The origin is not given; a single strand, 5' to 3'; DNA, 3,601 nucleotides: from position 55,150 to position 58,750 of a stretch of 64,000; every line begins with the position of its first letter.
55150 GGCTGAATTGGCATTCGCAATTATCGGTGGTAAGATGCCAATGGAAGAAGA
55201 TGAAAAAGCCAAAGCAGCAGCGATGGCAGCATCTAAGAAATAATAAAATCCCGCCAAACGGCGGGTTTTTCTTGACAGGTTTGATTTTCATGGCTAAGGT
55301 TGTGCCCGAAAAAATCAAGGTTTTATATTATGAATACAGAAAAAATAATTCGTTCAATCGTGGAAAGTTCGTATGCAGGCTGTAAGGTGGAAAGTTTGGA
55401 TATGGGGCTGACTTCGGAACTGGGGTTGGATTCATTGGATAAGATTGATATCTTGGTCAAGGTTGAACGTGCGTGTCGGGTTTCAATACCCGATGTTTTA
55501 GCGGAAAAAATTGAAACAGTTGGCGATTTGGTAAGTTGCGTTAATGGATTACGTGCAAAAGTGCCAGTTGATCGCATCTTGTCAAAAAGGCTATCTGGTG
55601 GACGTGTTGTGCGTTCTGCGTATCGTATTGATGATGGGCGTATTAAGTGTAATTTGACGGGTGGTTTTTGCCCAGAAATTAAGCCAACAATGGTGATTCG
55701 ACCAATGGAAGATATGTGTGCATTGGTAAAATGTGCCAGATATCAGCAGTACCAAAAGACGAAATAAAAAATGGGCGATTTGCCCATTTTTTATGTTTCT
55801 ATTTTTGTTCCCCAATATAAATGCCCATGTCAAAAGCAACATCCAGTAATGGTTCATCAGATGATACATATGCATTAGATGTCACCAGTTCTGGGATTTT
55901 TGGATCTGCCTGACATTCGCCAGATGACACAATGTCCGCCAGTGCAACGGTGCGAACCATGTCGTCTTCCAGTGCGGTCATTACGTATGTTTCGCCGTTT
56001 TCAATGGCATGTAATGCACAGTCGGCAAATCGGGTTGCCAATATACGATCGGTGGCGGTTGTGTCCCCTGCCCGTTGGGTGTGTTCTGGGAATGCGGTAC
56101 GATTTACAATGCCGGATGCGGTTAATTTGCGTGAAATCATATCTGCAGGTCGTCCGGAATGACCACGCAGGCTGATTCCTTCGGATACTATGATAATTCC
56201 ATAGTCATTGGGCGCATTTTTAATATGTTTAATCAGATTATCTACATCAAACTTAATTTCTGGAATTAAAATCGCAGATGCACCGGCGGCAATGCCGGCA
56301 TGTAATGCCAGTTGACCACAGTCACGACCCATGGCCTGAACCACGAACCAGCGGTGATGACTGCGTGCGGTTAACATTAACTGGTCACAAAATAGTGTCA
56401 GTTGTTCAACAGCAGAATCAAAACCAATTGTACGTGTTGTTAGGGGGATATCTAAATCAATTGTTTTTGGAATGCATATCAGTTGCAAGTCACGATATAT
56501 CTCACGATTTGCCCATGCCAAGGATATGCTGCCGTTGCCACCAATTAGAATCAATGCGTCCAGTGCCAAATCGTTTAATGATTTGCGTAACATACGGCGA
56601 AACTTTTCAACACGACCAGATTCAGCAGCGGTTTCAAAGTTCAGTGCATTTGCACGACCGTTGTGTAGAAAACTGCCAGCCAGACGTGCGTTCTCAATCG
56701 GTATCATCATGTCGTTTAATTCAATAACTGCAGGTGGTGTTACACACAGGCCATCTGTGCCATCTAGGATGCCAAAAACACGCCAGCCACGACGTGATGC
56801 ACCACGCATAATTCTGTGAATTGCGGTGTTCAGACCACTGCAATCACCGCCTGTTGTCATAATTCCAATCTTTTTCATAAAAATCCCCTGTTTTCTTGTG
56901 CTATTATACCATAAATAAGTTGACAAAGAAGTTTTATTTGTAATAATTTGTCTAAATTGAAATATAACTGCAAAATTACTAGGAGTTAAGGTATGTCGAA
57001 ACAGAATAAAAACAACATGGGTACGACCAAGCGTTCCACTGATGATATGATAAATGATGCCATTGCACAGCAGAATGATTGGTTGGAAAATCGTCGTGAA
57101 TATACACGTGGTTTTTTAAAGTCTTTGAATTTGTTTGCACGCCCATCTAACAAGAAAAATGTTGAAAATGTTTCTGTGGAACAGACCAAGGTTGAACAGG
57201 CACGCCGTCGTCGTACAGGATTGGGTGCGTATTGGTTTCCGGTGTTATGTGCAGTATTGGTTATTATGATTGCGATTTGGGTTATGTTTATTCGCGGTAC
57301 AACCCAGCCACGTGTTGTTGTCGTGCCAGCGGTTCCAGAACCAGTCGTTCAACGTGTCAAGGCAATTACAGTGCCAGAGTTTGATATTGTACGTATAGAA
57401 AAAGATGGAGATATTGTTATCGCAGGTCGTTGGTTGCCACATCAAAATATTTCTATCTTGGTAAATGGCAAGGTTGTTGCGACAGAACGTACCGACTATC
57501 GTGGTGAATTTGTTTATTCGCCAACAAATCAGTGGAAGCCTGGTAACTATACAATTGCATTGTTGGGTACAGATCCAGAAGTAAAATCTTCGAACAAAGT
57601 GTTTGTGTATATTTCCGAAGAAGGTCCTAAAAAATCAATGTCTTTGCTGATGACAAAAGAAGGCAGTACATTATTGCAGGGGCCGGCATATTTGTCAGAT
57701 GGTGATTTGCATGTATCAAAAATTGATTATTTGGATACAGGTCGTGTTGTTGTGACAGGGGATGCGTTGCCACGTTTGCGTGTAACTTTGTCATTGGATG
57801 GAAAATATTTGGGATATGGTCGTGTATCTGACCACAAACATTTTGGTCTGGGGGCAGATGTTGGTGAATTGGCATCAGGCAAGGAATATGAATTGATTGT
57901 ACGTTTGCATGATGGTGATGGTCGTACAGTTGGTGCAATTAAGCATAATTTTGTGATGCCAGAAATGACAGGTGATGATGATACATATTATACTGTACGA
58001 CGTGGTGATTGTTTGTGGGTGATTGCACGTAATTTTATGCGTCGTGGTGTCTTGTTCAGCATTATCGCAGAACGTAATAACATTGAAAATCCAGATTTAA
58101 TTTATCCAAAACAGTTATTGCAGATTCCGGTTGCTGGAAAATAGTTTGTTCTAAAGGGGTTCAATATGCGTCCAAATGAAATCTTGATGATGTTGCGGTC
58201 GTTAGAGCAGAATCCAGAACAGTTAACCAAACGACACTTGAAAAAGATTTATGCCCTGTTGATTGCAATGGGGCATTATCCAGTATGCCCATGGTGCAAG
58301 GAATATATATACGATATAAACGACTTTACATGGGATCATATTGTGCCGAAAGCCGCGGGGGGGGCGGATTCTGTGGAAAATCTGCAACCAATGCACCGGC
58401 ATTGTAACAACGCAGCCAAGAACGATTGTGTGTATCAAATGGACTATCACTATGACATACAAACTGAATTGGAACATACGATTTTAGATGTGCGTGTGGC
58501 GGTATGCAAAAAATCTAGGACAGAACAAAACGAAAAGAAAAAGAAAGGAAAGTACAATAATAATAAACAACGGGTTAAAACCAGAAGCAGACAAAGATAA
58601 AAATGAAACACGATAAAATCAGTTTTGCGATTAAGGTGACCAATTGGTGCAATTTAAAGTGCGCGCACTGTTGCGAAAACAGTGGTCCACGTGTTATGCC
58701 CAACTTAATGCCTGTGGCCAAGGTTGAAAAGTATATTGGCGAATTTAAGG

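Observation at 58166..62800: Uncharacterised five-gene operon: HNH nuclease, radical SAM, basic repeat protein and two paralogs, next to tRNA-Gly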

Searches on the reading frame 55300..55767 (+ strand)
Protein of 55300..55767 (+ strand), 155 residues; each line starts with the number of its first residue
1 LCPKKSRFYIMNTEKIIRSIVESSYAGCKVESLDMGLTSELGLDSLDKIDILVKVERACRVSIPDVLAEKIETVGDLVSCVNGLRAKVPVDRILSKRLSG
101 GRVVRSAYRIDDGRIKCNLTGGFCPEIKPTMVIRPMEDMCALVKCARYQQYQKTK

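Call 4: search_protein_families(library=pfam, proteins=[window:55300-55767:+], max_evalue=1)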
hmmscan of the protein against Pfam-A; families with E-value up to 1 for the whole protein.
window:55300-55767:+ (155 aa): 2 families
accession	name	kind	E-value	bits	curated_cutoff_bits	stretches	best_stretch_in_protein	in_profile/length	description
PF00550.31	PP-binding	-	3.3e-06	27.7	20.8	1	25-81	10-67/67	Phosphopantetheine attachment site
PF14573.12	PP-binding_2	-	0.14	12.8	32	1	43-87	46-90/96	Acyl-carrier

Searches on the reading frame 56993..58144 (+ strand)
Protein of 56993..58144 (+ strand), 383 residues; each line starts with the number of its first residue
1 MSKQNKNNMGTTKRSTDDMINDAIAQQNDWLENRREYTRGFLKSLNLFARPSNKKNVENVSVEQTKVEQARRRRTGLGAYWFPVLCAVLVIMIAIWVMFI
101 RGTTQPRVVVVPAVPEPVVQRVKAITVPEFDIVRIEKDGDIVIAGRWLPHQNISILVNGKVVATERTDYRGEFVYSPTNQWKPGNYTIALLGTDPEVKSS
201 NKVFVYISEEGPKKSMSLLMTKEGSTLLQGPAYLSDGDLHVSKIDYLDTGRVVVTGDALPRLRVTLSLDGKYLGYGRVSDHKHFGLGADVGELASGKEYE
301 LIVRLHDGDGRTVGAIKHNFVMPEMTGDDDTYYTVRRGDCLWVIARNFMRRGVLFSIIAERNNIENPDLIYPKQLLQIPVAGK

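Call 4: search_protein_families(library=pfam, proteins=[window:56993-58144:+], max_evalue=1)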
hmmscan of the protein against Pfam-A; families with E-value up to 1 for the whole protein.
window:56993-58144:+ (383 aa): 2 families
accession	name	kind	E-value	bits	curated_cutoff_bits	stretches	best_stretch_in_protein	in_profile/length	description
PF01476.26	LysM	-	4.7e-10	39.7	20.9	1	333-379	1-43/43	LysM domain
PF05640.19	NKAIN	-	0.2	11.5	25.9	1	77-115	30-68/206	Na,K-Atpase Interacting protein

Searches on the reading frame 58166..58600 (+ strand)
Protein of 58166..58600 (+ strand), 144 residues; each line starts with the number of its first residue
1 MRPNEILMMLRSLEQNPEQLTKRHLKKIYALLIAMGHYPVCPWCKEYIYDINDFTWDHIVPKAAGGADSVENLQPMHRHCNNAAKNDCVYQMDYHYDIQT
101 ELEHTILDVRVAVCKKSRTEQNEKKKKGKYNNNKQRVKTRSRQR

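Call 4: search_protein_families(library=pfam, proteins=[window:58166-58600:+], max_evalue=1)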
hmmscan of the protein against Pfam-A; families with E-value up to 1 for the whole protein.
window:58166-58600:+ (144 aa): 4 families
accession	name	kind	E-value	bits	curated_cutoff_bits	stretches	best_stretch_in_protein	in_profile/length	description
PF01844.29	HNH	-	1.6e-10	41.4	21.4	1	41-86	1-46/47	HNH endonuclease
PF14279.12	HNH_5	-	5.1e-07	30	27.5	1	41-88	1-47/56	HNH endonuclease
PF13395.12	HNH_4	-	0.0019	18.6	22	1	50-87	15-51/54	HNH endonuclease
PF11238.13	DUF3039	-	0.067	13.4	22.7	1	36-47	41-52/56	Protein of unknown function (DUF3039)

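Call 5: search_protein_families(library=phrogs, proteins=[window:58166-58600:+], max_evalue=0.1)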
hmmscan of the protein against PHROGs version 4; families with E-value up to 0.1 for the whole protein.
window:58166-58600:+ (144 aa): 21 families
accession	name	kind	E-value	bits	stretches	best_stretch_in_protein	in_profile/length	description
phrog_338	-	DNA, RNA and nucleotide metabolism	5.7e-14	53.2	1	16-132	185-306/340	HNH endonuclease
phrog_9645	-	DNA, RNA and nucleotide metabolism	1.1e-11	45.7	1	26-101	10-85/168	HNH endonuclease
phrog_5718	-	DNA, RNA and nucleotide metabolism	2.4e-11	44.3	1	26-132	116-221/394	HNH endonuclease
phrog_6050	-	DNA, RNA and nucleotide metabolism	1.4e-10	41.6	1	36-108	309-365/402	HNH endonuclease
phrog_2214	-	DNA, RNA and nucleotide metabolism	1.1e-08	35.7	1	33-133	188-284/429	HNH endonuclease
phrog_1035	-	DNA, RNA and nucleotide metabolism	7e-06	27.1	1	40-83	161-209/271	endonuclease VII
phrog_8660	-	DNA, RNA and nucleotide metabolism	2.1e-05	25.7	1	33-88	119-180/196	HNH endonuclease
phrog_29172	-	unknown function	5.5e-05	23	1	32-86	477-531/531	-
phrog_589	-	DNA, RNA and nucleotide metabolism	0.0002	22.2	1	39-86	92-140/179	HNH endonuclease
phrog_9545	-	DNA, RNA and nucleotide metabolism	0.00026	21.7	1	52-85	132-165/206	HNH endonuclease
phrog_16726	-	DNA, RNA and nucleotide metabolism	0.00027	21.7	1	41-92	96-148/308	HNH endonuclease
phrog_2118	-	DNA, RNA and nucleotide metabolism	0.00036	21.2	1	41-82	179-219/301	HNH endonuclease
phrog_7785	-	DNA, RNA and nucleotide metabolism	0.00037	21.5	1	40-97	72-125/147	HNH endonuclease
phrog_333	-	DNA, RNA and nucleotide metabolism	0.00056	21.1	1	40-80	35-74/138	HNH endonuclease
phrog_9508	-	DNA, RNA and nucleotide metabolism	0.00098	20.1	1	50-83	37-70/171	HNH endonuclease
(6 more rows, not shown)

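Call 6: search_protein_families(library=padloc, proteins=[window:58166-58600:+], max_evalue=0.1)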
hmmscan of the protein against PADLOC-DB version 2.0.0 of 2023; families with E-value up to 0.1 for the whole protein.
window:58166-58600:+ (144 aa): 0 families

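Call 7: search_protein_families(library=ncbifam, proteins=[window:58166-58600:+], max_evalue=0.1)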
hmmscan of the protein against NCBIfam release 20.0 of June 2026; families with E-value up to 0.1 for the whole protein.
window:58166-58600:+ (144 aa): 2 families
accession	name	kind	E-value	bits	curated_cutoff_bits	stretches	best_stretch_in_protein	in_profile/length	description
NF040563.1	guided_IscB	equivalog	3.1e-05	23.2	175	1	41-93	195-244/314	RNA-guided endonuclease IscB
NF049971.1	CRISPR_Cas9d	exception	8.7e-05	21.3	375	1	40-87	547-595/986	type II CRISPR RNA-guided endonuclease Cas9d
